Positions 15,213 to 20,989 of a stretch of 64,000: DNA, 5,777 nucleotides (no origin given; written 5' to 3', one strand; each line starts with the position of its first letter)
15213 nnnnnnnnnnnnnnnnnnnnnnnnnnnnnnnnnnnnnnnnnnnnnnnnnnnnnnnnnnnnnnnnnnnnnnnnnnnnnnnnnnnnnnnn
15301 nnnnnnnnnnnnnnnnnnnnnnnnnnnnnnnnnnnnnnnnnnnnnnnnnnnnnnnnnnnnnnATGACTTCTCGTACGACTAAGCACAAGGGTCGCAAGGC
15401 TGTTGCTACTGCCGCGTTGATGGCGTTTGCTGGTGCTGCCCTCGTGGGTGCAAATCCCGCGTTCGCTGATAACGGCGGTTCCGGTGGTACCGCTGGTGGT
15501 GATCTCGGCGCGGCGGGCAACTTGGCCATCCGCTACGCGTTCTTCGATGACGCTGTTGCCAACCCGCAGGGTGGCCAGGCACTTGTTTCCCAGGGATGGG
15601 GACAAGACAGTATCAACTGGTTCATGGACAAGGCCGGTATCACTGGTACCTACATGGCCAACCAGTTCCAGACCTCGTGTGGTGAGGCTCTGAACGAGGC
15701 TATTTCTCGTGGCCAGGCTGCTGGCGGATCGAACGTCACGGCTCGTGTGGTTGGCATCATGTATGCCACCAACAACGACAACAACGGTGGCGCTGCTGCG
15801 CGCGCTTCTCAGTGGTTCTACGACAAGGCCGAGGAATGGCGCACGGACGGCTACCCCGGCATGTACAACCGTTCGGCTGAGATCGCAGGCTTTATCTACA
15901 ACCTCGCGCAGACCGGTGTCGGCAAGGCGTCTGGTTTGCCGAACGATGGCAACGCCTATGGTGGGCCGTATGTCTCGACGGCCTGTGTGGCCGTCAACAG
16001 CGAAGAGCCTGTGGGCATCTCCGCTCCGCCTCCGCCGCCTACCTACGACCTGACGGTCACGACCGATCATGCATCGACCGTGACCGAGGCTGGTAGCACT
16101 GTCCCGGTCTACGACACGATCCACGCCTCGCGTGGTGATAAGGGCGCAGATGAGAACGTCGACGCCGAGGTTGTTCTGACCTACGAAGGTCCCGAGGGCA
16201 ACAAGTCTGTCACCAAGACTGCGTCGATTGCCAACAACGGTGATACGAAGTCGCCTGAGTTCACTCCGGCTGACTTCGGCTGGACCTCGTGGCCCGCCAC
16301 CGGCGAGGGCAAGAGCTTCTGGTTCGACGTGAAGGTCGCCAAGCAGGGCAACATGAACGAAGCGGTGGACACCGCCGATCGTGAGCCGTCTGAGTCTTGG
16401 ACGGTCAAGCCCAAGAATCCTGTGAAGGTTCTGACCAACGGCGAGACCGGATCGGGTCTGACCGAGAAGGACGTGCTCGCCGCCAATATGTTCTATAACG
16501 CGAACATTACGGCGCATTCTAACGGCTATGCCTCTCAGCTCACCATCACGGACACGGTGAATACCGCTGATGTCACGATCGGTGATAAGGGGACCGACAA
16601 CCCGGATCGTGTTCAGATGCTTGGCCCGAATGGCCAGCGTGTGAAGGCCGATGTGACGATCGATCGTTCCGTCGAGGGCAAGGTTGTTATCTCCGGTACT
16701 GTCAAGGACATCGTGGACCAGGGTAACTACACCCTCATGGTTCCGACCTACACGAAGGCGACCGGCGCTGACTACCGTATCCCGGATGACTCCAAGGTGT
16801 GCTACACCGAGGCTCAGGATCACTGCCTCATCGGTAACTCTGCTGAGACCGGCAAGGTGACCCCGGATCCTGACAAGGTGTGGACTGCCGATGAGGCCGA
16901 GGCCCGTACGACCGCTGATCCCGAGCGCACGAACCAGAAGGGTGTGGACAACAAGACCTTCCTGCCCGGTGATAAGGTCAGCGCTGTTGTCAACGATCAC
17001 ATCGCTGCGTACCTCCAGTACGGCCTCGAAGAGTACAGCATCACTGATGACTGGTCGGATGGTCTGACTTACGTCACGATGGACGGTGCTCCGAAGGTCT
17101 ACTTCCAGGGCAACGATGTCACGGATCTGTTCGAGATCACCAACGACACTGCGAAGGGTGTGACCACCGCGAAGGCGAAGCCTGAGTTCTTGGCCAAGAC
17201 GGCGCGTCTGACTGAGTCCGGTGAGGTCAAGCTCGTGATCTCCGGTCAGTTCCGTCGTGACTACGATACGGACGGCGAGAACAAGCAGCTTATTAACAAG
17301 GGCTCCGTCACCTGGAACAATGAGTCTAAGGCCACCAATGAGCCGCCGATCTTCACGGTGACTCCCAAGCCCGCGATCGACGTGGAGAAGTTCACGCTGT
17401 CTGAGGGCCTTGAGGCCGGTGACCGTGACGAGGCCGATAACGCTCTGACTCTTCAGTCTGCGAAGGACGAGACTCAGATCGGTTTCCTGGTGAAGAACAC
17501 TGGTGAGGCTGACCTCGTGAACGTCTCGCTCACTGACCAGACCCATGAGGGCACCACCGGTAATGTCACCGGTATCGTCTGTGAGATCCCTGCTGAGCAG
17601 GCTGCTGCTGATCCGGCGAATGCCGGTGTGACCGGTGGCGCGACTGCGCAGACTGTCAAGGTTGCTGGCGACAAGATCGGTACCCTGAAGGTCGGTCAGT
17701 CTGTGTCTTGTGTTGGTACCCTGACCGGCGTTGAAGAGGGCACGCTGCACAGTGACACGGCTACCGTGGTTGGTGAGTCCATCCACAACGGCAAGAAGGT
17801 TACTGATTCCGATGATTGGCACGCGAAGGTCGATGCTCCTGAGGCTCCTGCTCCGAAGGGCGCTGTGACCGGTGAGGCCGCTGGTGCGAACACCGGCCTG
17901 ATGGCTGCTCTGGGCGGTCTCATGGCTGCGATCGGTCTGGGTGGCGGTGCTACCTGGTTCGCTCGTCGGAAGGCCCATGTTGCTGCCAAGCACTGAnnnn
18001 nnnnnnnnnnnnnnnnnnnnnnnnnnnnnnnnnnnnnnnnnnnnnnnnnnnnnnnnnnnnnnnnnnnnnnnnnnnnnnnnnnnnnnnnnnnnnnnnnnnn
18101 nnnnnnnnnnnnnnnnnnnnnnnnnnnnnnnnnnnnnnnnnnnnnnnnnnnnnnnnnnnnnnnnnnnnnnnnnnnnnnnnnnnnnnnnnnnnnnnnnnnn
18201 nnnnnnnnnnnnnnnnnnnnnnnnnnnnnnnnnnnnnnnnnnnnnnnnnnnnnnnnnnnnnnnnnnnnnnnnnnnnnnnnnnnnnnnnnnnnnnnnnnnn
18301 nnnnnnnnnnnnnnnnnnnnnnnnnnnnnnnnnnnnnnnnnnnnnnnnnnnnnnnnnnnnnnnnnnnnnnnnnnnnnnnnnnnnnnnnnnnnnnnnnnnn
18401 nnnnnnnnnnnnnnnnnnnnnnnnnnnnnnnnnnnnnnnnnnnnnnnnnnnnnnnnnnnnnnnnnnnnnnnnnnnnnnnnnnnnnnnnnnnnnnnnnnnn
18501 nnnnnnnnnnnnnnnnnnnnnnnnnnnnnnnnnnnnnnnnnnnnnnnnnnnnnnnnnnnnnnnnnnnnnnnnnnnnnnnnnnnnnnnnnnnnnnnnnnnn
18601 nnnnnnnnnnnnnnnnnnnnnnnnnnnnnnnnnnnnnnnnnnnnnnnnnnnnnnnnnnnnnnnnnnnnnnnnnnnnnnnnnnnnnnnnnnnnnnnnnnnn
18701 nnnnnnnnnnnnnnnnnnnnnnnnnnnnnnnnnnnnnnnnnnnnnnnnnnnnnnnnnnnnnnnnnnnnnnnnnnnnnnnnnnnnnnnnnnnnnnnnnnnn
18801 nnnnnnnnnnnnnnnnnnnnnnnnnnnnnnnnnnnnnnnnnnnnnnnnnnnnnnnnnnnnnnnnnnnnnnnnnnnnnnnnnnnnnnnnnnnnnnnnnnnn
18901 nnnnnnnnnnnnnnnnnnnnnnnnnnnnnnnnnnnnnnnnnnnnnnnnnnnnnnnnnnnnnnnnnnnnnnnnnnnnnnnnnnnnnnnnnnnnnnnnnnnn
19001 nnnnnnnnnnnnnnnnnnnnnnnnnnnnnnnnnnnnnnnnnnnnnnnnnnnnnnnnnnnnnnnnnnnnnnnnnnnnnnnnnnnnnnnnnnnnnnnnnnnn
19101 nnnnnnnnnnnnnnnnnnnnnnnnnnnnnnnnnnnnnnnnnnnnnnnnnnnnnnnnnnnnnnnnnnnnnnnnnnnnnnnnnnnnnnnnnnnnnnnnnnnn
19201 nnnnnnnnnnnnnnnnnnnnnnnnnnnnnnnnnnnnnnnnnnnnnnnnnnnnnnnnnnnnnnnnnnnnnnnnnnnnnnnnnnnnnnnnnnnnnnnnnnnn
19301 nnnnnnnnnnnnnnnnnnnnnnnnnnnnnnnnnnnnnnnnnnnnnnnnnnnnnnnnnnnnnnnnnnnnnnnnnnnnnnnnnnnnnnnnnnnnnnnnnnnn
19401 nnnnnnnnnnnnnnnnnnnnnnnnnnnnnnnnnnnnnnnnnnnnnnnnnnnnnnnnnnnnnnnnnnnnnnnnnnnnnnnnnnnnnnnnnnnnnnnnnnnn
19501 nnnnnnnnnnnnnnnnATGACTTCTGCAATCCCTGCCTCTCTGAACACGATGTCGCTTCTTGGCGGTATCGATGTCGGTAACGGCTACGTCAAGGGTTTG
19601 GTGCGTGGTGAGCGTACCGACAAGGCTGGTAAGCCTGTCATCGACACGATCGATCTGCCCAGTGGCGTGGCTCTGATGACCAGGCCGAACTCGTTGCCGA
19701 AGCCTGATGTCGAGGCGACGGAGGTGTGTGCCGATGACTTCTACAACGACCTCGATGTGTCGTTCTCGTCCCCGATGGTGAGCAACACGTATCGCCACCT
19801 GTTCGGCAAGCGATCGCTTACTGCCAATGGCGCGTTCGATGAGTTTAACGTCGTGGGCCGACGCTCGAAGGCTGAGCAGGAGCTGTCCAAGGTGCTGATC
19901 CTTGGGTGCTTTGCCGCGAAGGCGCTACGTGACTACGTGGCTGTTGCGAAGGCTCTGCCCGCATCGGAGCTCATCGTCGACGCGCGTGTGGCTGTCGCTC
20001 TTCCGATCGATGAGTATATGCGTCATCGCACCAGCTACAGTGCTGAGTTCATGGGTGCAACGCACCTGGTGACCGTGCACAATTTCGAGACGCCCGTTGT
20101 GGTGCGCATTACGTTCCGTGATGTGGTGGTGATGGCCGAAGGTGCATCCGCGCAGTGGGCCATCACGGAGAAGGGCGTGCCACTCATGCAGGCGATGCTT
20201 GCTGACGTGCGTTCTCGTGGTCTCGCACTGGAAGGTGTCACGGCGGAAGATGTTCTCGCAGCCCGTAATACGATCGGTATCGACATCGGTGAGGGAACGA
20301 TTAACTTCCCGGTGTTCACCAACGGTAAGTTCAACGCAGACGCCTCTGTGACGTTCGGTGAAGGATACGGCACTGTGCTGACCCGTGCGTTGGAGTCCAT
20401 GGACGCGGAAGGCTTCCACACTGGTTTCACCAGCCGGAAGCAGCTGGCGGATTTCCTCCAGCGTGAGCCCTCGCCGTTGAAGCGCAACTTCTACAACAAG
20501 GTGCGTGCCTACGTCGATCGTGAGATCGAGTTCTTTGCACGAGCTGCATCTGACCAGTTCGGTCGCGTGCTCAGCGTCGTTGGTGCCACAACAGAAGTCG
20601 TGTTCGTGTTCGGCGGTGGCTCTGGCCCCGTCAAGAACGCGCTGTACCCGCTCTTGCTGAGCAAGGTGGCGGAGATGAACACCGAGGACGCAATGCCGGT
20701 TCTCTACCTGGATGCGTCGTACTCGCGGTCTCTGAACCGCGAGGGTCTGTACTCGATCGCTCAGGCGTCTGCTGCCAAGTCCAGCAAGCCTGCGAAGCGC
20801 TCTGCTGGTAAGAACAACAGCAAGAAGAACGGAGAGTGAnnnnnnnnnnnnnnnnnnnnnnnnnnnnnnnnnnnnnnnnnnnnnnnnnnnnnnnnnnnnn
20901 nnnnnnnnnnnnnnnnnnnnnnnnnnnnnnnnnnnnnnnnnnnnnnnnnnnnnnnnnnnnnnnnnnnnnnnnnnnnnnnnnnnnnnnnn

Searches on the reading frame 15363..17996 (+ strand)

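Call 12: search_protein_families(library=pfam, proteins=[window:15363-17996:+], max_evalue=0.01)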
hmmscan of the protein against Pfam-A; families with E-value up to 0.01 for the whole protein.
window:15363-17996:+ (877 aa): 1 family
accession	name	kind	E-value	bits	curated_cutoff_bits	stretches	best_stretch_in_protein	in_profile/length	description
PF17998.7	AgI_II_C2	-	6.5e-07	30.3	27.1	1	522-659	7-142/148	Cell surface antigen I/II C2 terminal domain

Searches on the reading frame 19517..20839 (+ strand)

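Call 12: search_protein_families(library=pfam, proteins=[window:19517-20839:+], max_evalue=0.01)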
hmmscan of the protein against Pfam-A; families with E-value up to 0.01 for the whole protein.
window:19517-20839:+ (440 aa): 2 families
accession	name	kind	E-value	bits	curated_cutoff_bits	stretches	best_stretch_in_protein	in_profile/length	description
PF17989.7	ALP_N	-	4e-06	27.5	26.3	1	17-210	1-147/148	Actin like proteins N terminal domain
PF21522.3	MreB-like_C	-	0.0054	17.7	27.8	0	255-376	2-121/123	Archaeal actin homologue MreB-like, C-terminal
